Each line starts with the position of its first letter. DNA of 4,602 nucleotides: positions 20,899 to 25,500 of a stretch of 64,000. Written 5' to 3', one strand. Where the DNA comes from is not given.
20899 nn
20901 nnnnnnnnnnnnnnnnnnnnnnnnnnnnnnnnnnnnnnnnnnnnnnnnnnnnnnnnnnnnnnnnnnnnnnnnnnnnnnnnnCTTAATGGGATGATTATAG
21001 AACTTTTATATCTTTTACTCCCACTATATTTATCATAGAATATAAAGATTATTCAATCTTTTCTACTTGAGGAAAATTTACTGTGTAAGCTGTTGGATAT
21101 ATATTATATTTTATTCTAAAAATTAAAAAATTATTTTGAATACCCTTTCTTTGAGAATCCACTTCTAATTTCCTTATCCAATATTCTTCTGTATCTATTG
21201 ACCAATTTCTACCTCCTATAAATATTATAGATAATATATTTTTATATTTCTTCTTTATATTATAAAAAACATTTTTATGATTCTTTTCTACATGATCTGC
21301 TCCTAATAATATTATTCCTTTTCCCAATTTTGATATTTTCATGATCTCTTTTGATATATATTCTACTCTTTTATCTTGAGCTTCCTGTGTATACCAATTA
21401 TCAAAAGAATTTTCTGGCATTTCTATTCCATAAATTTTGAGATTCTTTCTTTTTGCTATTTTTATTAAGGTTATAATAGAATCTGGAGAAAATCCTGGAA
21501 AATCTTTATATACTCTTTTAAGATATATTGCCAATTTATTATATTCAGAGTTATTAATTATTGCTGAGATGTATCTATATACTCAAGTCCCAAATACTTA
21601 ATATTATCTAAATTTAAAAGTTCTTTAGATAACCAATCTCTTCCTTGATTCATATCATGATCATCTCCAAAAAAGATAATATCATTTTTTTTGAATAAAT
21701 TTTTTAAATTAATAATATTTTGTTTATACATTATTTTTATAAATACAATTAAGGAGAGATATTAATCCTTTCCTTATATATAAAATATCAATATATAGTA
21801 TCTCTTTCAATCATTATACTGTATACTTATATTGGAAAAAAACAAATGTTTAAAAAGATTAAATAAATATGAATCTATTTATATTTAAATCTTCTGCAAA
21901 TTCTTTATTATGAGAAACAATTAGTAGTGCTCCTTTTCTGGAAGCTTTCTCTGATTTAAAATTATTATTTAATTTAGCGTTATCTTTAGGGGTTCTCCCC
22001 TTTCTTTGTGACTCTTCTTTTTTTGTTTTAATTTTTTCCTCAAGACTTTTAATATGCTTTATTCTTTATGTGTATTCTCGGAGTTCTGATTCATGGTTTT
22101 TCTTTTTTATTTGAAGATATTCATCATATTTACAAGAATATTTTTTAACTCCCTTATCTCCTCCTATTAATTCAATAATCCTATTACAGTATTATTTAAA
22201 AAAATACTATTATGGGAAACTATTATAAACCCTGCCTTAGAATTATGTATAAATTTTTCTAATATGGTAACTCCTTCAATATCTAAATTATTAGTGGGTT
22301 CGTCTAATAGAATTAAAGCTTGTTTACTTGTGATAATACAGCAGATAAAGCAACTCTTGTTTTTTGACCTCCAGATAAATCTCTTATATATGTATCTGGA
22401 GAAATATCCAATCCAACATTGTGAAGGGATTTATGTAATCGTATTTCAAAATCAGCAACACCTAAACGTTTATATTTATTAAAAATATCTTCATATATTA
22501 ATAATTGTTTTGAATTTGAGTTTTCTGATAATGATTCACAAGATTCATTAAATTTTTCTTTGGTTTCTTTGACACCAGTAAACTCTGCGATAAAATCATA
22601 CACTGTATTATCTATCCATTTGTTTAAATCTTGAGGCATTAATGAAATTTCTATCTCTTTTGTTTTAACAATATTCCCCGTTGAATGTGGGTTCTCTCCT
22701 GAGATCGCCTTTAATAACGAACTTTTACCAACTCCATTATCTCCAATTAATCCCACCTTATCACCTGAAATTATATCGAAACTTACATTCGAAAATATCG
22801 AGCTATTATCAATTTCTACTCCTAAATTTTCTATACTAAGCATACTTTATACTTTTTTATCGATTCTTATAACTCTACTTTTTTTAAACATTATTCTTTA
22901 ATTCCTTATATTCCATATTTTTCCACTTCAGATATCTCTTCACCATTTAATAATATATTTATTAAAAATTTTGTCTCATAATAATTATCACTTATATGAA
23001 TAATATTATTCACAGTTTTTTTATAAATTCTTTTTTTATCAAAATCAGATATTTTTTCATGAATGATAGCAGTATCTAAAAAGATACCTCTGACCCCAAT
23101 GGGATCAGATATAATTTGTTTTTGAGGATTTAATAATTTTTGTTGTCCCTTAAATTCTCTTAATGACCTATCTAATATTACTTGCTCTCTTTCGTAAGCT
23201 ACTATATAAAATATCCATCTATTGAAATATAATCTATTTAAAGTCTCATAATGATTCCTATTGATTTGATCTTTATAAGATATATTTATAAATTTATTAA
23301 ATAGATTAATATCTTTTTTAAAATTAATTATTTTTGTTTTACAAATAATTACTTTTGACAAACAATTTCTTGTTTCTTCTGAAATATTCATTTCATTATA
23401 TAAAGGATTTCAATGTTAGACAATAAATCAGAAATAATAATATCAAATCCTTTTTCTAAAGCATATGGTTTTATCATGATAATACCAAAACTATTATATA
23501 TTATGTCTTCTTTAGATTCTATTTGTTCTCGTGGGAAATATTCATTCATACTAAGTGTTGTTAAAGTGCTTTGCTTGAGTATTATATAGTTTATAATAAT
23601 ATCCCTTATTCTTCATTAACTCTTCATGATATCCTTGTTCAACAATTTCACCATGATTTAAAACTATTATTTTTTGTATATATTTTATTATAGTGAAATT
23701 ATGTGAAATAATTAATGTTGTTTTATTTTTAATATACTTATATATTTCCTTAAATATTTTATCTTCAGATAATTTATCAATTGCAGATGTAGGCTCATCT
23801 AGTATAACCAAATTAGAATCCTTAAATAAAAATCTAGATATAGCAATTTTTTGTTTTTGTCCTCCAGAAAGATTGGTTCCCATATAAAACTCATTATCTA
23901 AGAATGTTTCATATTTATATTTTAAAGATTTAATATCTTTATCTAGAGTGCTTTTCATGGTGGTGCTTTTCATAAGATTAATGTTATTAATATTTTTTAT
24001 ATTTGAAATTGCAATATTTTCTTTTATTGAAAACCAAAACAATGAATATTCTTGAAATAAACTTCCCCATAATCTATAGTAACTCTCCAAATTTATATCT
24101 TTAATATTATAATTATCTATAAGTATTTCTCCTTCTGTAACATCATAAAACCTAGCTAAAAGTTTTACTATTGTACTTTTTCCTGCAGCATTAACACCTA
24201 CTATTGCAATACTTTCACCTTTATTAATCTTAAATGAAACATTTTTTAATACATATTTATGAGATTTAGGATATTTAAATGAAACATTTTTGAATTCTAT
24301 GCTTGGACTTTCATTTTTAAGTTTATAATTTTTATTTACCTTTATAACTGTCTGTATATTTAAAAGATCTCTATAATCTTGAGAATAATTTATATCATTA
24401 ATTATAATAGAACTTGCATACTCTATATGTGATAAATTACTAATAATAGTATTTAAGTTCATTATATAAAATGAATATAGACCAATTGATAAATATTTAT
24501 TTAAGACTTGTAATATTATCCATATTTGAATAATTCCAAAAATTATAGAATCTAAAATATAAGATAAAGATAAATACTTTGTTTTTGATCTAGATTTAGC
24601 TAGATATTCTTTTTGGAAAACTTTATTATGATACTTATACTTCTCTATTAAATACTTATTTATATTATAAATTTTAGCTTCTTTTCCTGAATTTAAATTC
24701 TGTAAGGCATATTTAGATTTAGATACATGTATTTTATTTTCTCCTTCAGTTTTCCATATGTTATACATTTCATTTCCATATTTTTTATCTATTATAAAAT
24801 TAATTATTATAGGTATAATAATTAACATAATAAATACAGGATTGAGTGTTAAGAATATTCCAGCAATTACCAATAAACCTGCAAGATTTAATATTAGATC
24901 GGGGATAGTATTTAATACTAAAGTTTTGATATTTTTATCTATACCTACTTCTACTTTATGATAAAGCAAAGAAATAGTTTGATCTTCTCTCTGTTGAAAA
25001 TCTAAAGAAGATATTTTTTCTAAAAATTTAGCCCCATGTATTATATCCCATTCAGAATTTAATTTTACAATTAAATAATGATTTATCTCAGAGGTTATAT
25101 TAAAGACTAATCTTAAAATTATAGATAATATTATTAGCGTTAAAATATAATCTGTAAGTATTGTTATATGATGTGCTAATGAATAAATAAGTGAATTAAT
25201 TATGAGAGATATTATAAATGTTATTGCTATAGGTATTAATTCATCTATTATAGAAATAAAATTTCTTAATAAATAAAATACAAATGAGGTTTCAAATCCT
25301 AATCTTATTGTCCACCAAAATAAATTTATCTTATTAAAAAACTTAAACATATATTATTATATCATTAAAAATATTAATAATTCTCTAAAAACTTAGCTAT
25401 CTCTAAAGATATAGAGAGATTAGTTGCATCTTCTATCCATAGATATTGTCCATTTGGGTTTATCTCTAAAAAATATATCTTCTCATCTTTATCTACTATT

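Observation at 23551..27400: Graspetide-like cluster 2: Lys-free Thr/Tyr plus Asp/Glu core, PRTase-fold accessory protein, ATP-grasp ligase and ABC exporter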

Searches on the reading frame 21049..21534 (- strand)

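Call 6: search_protein_families(library=ncbifam, proteins=[window:21049-21534:-], max_evalue=0.1)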
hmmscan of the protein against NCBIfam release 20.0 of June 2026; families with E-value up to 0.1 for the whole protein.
window:21049-21534:- (161 aa): 1 family
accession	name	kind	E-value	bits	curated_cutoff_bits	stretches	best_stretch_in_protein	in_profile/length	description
NF033384.1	enterocin_MR10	subfamily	0.032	14.2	33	1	93-122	16-42/43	enterocin L50 family leaderless bacteriocin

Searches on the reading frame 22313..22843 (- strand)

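Call 5: search_protein_families(library=pfam, proteins=[window:22313-22843:-], max_evalue=0.1)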
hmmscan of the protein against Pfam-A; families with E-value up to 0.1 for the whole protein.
window:22313-22843:- (176 aa): 14 families
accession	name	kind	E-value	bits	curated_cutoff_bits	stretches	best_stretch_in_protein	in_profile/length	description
PF00005.33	ABC_tran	-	7.5e-18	65.9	25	1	18-174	2-127/137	ABC transporter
PF00350.29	Dynamin_N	-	3.4e-05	24.4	27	1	30-117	1-93/168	Dynamin family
PF01926.29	MMR_HSR1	-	0.00037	21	21.9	1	29-69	1-41/113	50S ribosome-binding GTPase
PF03193.22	RsgA_GTPase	-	0.00043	20.6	30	1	26-61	105-140/174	RsgA GTPase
PF13304.12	AAA_21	-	0.0011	19.5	27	1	31-48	3-20/304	AAA domain, putative AbiEii toxin, Type IV TA system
PF13555.12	AAA_29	-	0.0011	19.2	27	1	13-48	8-43/61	P-loop containing region of AAA domain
PF05673.19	DUF815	-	0.0015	18.1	23.8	1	27-85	53-110/249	Protein of unknown function (DUF815)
PF02463.25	SMC_N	-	0.0017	18.3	40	1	30-171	27-152/220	RecF/RecN/SMC N terminal domain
PF08477.19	Roc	-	0.0026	18.4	27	1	29-54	1-26/119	Ras of Complex, Roc, domain of DAPkinase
PF00006.31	ATP-synt_ab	-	0.0055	16.8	29.5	1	22-51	9-38/213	ATP synthase alpha/beta family, nucleotide-binding domain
PF00004.35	AAA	-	0.041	14.8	21.2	1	32-98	3-46/131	ATPase family associated with various cellular activities (AAA)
PF13175.12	AAA_15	-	0.065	13.3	32.1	0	18-111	15-112/374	AAA ATPase domain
PF13476.12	AAA_23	-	0.067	14.3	27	0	10-48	3-40/201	AAA domain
PF00493.29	MCM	-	0.088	12.3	23.3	0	29-55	59-85/224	MCM P-loop domain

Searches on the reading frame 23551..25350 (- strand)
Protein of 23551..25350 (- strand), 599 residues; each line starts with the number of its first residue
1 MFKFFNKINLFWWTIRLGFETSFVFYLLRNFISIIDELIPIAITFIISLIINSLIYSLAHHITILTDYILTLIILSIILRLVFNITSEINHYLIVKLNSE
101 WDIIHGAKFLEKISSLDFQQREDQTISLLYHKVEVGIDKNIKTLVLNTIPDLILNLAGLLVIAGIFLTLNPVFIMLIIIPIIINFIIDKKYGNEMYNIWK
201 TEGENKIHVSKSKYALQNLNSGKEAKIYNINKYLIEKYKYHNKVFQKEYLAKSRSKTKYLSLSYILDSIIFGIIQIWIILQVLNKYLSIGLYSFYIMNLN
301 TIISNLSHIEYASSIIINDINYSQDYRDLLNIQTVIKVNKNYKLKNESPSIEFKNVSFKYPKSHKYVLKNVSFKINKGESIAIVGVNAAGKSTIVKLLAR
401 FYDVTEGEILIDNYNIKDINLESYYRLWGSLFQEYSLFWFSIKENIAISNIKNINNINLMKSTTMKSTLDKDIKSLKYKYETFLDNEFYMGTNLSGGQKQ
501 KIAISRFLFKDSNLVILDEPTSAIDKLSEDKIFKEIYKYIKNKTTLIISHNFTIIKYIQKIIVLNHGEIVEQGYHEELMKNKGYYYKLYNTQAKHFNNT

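Call 5: search_protein_families(library=pfam, proteins=[window:23551-25350:-], max_evalue=0.1)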
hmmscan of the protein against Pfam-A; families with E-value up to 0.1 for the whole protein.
window:23551-25350:- (599 aa): 7 families
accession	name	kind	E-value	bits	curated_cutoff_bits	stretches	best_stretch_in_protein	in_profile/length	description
PF00005.33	ABC_tran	-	1.5e-29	103.8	25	1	368-522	1-137/137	ABC transporter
PF00664.28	ABC_membrane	-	2.9e-05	24.3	28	1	31-304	6-272/274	ABC transporter transmembrane region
PF13304.12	AAA_21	-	0.00019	22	27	1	382-470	3-83/304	AAA domain, putative AbiEii toxin, Type IV TA system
PF09818.15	ABC_ATPase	-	0.00052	19.6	23.2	0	489-545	153-209/283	P-loop domain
PF08468.16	MTS_N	-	0.0015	19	27.3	1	323-402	41-123/158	Methyltransferase small domain N-terminal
PF02463.25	SMC_N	-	0.0025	17.7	40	1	204-564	87-211/220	RecF/RecN/SMC N terminal domain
PF13555.12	AAA_29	-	0.068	13.4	27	0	370-395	14-39/61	P-loop containing region of AAA domain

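Call 6: search_protein_families(library=ncbifam, proteins=[window:23551-25350:-], max_evalue=0.1)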
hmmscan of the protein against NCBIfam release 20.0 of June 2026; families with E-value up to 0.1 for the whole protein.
window:23551-25350:- (599 aa): 187 families (the best 25 are shown)
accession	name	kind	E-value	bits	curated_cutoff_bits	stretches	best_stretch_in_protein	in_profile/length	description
TIGR02203.1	MsbA_lipidA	equivalog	1.7e-70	238.1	602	1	53-594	35-571/572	lipid A export permease/ATP-binding protein MsbA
TIGR02204.1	MsbA_rel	hypoth_equivalog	4.6e-62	210.5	780.4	1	172-592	161-575/576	ABC transporter, permease/ATP-binding protein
NF010178.0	PRK13657.1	equivalog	2.8e-61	207.7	733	1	276-593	257-571/588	glucan ABC transporter ATP-binding protein/ permease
TIGR00958.1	3a01208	subfamily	8.6e-61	206.1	874.6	1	147-588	277-710/711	antigen peptide transporter 2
TIGR03375.1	type_I_sec_LssB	subfamily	1.1e-60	205.8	693.1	1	71-581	187-691/696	type I secretion system permease/ATPase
NF008364.0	PRK11160.1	equivalog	9.1e-59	199.5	630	1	149-590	138-573/575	heme ABC transporter ATP-binding protein/permease CydC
NF052233.1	CphA_assoc_ABC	equivalog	3.1e-58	197.8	880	1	272-597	427-748/766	cyanophycin metabolism-associated ABC transporter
NF008381.0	PRK11176.1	equivalog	8.7e-58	196.1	867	1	165-593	161-580/582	lipid A ABC transporter ATP-binding protein/permease MsbA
TIGR01846.1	type_I_sec_HlyB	subfamily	3e-57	194.4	725.55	1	344-593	449-693/694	type I secretion system permease/ATPase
TIGR03796.1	NHLM_micro_ABC1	equivalog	1.1e-55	189.1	853.3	1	44-588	174-708/710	NHLP family bacteriocin export ABC transporter peptidase/permease/ATPase subunit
NF045513.1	HepA_fam_ABC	equivalog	6.4e-55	186.7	725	1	18-592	51-609/610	heterocyst formation ABC transporter subunit HepA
TIGR01192.1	chvA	subfamily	3.1e-50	171.4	585.4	1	276-592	259-570/585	glucan export ABC transporter ATP-binding protein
TIGR03797.1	NHLM_micro_ABC2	equivalog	6e-50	170.4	709.4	1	31-592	143-685/686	NHLP bacteriocin export ABC transporter permease/ATPase subunit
NF008055.0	PRK10789.1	equivalog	1.3e-49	169.1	845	1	144-592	134-571/590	SmdA family multidrug ABC transporter permease/ATP-binding protein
TIGR01193.1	bacteriocin_ABC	subfamily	3.5e-48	164.7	523.85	1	31-590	163-707/708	peptide cleavage/export ABC transporter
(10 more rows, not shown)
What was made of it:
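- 23551..25350 (-): 599-aa ABC exporter with fused transmembrane and ATPase domains (MsbA-like half-transporter). It has no C39 peptidase domain. Calls 5, 6.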

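Call 91: search_protein_families(library=padloc, proteins=[window:23551-25350:-], max_evalue=0.01)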
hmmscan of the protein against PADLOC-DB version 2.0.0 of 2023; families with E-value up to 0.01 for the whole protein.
window:23551-25350:- (599 aa): 2 families
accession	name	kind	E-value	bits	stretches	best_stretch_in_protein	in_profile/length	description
PDLC04135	mad3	-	4e-28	97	2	485-586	255-364/374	mads_3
PDLC04140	mad8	-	2.7e-05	21.9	1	366-526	15-206/314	mads_8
